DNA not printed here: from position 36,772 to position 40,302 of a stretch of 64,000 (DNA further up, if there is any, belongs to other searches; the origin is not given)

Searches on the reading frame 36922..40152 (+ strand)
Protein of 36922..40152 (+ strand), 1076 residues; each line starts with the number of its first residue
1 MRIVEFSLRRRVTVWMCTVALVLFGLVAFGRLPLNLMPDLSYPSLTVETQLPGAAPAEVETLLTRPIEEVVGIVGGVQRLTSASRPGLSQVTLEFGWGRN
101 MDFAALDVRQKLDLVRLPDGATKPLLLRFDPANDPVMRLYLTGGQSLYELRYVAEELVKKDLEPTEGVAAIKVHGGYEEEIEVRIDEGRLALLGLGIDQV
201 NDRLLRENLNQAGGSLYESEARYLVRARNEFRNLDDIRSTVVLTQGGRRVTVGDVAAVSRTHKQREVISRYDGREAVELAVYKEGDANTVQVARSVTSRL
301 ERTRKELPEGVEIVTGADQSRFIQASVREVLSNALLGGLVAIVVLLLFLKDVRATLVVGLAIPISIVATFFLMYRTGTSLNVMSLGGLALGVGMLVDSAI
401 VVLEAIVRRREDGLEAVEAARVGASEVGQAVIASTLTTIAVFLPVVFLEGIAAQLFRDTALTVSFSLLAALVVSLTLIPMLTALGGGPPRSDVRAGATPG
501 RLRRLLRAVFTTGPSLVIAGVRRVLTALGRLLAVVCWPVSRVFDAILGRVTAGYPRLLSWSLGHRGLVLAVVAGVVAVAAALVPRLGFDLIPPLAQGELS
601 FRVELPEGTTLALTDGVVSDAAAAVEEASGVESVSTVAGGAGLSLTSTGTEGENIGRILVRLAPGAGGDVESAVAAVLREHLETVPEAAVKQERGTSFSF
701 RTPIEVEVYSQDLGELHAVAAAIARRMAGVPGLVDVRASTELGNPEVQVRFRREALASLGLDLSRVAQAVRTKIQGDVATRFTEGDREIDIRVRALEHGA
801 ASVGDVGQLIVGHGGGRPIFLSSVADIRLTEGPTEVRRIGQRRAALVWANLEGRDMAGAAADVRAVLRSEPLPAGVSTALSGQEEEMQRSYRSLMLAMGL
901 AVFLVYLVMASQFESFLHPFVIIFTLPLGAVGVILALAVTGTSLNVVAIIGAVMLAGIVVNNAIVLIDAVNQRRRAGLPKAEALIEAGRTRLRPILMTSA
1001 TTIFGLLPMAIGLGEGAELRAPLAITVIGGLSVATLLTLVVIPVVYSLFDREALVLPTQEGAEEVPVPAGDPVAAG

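Call 29: search_protein_families(library=pfam, proteins=[window:36922-40152:+], max_evalue=0.001)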
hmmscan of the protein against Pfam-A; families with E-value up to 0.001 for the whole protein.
window:36922-40152:+ (1076 aa): 3 families
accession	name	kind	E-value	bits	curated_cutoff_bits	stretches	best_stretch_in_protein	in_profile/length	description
PF00873.25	ACR_tran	-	8.9e-251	835.2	28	1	3-1049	1-1020/1021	AcrB/AcrD/AcrF family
PF03176.21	MMPL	-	1.5e-11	44.2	20.5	2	849-1057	92-310/333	MMPL family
PF02355.23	SecD_SecF_C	-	0.00014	21.7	20.5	1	892-1038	31-175/189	Protein export membrane protein SecD/SecF, C-terminal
